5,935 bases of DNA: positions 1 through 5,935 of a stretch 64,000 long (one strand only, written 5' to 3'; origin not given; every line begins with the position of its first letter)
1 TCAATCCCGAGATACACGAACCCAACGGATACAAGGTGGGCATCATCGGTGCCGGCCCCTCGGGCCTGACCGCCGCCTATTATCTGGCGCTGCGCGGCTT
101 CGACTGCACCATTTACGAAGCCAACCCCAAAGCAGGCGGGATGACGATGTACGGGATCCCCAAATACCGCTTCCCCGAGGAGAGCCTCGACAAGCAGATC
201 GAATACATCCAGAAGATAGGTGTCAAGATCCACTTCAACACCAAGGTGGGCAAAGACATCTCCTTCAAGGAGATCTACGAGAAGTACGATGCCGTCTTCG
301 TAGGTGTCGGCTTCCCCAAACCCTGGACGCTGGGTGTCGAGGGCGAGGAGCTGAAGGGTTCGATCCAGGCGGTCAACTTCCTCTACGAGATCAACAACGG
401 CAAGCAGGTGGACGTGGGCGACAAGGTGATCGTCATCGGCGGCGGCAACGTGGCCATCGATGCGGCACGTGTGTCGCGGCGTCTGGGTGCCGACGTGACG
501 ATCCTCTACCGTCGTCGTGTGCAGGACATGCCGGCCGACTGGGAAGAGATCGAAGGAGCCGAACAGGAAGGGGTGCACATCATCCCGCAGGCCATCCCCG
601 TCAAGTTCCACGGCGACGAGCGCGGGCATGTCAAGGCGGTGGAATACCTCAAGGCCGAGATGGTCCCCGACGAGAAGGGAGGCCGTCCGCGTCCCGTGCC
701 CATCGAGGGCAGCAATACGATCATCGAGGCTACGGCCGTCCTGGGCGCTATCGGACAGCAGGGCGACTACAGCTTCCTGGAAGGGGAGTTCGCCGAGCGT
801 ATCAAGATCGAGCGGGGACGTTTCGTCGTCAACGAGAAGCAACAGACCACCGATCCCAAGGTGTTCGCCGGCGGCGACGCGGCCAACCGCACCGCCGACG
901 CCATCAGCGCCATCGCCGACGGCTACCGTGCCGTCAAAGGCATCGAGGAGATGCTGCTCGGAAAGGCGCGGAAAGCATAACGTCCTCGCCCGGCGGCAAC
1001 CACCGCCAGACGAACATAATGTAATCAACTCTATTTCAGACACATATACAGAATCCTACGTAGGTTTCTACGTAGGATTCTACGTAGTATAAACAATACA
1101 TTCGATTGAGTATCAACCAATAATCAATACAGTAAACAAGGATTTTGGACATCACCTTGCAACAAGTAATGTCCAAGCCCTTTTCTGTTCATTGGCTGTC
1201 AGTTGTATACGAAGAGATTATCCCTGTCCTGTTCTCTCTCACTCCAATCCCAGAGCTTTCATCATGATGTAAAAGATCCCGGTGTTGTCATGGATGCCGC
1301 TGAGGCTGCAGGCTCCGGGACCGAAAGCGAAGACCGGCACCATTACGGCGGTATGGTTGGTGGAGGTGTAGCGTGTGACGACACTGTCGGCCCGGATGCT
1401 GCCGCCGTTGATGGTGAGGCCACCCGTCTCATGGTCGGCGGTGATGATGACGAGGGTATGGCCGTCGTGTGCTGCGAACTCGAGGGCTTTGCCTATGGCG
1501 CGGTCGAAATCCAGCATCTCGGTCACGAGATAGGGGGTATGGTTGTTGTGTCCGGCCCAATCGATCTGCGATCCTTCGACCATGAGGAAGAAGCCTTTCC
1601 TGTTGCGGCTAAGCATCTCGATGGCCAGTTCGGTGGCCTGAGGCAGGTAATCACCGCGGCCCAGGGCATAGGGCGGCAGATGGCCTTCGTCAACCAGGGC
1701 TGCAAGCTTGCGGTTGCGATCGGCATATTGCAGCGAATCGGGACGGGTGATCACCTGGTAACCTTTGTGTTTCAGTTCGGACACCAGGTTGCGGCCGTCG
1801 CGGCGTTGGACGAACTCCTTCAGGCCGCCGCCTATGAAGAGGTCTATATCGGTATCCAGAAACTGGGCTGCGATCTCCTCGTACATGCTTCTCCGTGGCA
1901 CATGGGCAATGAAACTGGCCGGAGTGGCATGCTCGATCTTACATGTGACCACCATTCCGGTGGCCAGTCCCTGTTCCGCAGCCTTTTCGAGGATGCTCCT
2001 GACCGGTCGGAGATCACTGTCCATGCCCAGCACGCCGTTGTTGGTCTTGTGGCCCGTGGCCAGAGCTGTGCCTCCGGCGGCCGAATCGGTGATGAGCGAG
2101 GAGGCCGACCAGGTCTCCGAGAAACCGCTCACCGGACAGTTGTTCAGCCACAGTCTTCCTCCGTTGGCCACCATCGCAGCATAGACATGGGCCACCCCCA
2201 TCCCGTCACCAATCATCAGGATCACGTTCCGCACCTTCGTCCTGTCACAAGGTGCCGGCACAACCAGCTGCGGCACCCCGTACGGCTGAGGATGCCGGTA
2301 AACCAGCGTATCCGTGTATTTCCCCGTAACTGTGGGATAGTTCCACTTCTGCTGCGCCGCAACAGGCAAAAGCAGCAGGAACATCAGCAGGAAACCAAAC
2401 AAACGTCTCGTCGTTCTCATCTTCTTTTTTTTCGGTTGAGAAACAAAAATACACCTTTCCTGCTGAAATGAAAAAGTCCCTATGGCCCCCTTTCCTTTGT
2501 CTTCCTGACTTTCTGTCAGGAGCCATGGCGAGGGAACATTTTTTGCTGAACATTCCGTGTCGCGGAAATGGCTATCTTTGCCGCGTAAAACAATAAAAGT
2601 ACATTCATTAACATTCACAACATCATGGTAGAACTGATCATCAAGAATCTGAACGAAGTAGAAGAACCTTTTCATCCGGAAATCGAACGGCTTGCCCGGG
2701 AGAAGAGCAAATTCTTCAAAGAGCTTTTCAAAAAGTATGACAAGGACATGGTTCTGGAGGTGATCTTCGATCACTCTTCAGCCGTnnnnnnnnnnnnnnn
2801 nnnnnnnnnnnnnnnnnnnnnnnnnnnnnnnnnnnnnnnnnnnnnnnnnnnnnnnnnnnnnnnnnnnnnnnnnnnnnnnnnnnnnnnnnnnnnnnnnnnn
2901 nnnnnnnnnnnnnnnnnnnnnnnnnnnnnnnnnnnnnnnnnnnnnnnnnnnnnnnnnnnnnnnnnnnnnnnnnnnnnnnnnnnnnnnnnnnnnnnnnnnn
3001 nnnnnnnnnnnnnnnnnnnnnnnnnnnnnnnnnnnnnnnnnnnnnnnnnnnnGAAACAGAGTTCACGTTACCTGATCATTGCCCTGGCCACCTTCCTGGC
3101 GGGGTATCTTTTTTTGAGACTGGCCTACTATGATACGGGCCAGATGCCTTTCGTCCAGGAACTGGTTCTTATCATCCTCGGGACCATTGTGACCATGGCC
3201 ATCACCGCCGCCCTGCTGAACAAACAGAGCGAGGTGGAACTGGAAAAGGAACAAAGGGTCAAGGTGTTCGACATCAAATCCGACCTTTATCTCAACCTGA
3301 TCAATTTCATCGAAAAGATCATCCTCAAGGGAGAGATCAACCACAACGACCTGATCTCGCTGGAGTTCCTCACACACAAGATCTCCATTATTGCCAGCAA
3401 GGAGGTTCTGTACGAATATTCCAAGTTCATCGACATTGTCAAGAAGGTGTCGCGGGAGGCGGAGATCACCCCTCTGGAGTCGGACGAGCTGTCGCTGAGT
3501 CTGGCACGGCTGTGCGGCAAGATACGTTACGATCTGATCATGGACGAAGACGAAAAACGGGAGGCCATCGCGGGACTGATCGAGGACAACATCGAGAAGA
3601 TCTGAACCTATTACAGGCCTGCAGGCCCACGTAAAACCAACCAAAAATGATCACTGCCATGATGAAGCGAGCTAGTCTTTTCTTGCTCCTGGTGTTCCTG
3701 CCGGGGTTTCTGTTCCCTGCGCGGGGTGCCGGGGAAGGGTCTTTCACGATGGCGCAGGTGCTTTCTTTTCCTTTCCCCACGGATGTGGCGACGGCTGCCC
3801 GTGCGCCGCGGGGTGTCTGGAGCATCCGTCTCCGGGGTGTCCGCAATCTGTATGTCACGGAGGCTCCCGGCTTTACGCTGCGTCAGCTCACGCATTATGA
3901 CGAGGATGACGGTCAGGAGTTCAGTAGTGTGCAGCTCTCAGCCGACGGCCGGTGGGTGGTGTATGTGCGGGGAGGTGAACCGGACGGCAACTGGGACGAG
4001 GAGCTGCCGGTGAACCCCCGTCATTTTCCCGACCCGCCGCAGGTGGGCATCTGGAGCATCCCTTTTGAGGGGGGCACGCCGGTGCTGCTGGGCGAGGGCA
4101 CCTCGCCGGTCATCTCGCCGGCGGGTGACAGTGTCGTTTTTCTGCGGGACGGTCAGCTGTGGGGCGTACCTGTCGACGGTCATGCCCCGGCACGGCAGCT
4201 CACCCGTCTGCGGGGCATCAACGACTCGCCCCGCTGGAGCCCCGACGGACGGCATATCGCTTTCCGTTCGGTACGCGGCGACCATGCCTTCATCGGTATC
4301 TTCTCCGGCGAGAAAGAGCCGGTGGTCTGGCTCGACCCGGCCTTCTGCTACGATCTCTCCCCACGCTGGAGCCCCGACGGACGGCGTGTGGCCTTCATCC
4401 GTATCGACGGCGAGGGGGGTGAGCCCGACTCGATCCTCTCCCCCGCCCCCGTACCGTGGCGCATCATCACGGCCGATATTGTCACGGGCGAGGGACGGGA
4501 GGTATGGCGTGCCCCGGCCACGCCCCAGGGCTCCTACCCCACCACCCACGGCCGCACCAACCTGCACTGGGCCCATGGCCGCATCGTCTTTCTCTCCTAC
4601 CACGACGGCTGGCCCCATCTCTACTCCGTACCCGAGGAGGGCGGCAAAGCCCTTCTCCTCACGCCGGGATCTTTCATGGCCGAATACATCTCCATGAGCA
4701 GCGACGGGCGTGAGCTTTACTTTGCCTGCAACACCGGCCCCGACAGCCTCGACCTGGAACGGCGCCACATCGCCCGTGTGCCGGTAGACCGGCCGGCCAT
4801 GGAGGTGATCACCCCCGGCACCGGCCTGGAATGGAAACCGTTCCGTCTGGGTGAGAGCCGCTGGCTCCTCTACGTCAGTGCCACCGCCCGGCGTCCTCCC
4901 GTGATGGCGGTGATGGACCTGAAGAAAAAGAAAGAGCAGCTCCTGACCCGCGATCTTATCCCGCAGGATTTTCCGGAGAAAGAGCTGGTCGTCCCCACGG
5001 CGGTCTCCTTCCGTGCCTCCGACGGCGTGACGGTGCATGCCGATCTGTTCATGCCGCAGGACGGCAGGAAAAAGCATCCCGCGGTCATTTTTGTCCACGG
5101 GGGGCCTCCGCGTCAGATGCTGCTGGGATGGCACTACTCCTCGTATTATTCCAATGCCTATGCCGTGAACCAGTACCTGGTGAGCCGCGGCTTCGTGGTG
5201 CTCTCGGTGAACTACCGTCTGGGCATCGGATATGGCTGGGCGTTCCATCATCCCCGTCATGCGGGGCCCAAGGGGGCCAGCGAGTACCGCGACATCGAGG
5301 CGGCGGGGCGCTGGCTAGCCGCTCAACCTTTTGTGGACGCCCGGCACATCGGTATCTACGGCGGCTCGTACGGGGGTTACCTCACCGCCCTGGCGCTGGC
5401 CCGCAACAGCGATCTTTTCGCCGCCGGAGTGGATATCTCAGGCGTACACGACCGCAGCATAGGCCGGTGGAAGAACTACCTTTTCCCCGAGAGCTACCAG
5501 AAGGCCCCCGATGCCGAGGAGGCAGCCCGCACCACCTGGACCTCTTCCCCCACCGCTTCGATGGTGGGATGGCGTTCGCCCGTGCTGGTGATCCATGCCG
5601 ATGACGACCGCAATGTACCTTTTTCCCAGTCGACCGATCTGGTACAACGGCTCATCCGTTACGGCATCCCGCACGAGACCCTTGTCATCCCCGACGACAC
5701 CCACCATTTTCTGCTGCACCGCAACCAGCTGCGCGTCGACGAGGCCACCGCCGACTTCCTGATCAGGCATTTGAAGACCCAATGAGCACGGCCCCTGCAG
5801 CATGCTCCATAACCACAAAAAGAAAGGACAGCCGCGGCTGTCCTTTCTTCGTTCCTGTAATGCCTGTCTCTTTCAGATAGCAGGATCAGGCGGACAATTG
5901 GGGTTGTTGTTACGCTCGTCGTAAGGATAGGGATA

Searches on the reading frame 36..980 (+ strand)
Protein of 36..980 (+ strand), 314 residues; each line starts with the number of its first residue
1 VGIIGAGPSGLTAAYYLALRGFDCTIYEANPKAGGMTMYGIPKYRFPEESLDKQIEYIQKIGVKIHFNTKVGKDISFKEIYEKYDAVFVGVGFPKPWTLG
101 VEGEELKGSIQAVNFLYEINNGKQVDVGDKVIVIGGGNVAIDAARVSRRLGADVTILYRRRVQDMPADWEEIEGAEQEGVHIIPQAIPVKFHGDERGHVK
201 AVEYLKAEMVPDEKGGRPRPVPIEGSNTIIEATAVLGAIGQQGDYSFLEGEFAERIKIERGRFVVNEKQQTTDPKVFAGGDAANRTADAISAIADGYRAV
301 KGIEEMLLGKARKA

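Call 8: search_protein_families(library=pfam, proteins=[window:36-980:+])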
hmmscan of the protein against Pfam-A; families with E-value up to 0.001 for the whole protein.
window:36-980:+ (314 aa): 14 families
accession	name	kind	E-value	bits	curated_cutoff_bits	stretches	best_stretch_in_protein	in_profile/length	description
PF07992.20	Pyr_redox_2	-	5.3e-31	108.6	26.1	1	3-296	5-291/291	Pyridine nucleotide-disulphide oxidoreductase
PF00070.33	Pyr_redox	-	5.7e-14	52.8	22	1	130-203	1-78/82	Pyridine nucleotide-disulphide oxidoreductase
PF13738.12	Pyr_redox_3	-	9.4e-14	51.8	30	1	87-278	128-303/305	Pyridine nucleotide-disulphide oxidoreductase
PF13450.12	NAD_binding_8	-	2e-11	44.4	21.9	1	3-37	1-35/68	NAD(P)-binding Rossmann-like domain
PF01266.30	DAO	-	3.7e-09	37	27.9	1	3-35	4-37/353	FAD dependent oxidoreductase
PF01262.27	AlaDh_PNT_C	-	1.1e-06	28.6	23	1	130-160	30-60/214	Alanine dehydrogenase/PNT, C-terminal domain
PF01946.23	Thi4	-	3.3e-06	27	26.2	1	3-40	22-60/235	Thi4 family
PF12831.13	FAD_oxidored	-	3.8e-06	26.9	27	0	3-40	4-41/416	FAD dependent oxidoreductase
PF01593.30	Amino_oxidase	-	1.6e-05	24.8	19.8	1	9-35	2-28/443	Flavin containing amine oxidoreductase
PF01494.25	FAD_binding_3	-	3.7e-05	23.6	22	0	3-30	6-33/349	FAD binding domain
PF03486.20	HI0933_like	-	4.8e-05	23.3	50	0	3-34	5-36/244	HI0933-like protein Rossmann domain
PF00890.30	FAD_binding_2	-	7.2e-05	22.6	20.4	0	3-38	4-39/414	FAD binding domain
PF00291.31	PALP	-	0.00029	20.7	35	0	112-203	42-119/295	Pyridoxal-phosphate dependent enzyme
PF01134.28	GIDA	-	0.00036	20.2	22.1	0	3-30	4-31/391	Glucose inhibited division protein A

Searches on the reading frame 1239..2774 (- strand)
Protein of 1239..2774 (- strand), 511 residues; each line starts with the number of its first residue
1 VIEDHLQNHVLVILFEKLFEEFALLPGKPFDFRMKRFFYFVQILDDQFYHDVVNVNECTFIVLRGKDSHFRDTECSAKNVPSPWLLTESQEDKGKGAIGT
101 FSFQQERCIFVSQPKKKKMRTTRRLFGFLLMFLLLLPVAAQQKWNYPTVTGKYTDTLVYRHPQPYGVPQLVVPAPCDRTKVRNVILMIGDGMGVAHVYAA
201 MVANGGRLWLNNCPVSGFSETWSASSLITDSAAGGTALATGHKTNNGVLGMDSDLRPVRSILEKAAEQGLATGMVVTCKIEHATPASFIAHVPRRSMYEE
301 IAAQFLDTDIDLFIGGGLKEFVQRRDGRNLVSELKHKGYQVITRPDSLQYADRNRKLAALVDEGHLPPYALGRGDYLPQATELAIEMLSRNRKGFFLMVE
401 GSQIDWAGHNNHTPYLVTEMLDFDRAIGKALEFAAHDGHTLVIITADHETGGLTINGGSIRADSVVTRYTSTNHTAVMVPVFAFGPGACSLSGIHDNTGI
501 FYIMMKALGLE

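Call 8: search_protein_families(library=pfam, proteins=[window:1239-2774:-])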
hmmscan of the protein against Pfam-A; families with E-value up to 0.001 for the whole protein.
window:1239-2774:- (511 aa): 2 families
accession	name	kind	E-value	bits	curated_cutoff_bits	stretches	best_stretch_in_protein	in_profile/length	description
PF00245.25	Alk_phosphatase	-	1e-82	278.8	24.4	2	182-460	2-327/423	Alkaline phosphatase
PF01676.23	Metalloenzyme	-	2.3e-08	34.3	24.3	1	381-487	135-224/252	Metalloenzyme superfamily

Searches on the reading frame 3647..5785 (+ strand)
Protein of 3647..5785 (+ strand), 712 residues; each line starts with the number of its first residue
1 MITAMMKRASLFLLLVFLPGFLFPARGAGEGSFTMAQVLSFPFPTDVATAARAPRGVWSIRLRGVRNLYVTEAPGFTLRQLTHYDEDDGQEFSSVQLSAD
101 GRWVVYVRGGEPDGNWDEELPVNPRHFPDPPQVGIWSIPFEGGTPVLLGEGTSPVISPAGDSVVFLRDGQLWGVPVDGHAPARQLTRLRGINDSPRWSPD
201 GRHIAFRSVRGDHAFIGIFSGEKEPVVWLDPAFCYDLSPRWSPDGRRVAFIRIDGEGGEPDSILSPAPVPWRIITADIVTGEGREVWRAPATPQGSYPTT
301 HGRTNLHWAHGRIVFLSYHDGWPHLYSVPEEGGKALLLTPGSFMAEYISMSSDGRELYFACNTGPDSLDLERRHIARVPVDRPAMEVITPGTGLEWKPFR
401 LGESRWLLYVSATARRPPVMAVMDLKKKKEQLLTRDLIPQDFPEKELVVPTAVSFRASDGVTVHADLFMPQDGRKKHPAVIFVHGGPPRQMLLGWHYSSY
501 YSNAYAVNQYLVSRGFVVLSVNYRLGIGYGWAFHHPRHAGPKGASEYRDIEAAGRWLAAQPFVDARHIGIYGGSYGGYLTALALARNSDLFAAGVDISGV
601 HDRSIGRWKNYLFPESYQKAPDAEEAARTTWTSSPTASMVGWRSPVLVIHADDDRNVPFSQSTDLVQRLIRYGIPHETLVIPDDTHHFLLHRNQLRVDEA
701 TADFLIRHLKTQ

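Call 8: search_protein_families(library=pfam, proteins=[window:3647-5785:+])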
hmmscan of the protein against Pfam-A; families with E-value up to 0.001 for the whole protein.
window:3647-5785:+ (712 aa): 8 families
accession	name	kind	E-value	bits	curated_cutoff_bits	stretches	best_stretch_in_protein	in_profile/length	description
PF00326.27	Peptidase_S9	-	3.6e-40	138.2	22.6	1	508-711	7-212/213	Prolyl oligopeptidase family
PF07676.18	PD40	-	3.6e-19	68.6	20.9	1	183-211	2-30/38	WD40-like Beta Propeller Repeat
PF20434.5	BD-FAE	-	1.6e-13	51.1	26.8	1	466-586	2-109/215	BD-FAE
PF00930.27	DPPIV_N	-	6.8e-11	41.9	22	1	297-363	234-301/354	Dipeptidyl peptidase IV (DPP IV) N-terminal region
PF02129.25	Peptidase_S15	-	2.7e-09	37.6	23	1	459-604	1-133/262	X-Pro dipeptidyl-peptidase (S15 family)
PF00561.26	Abhydrolase_1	-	1.2e-07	32.1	25.8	0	627-690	182-241/245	alpha/beta hydrolase fold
PF01738.24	DLH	-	3.2e-07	30.6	21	1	547-703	78-204/217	Dienelactone hydrolase family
PF05448.18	AXE1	-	0.00029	20.1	21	0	426-585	33-195/321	Acetyl xylan esterase (AXE1)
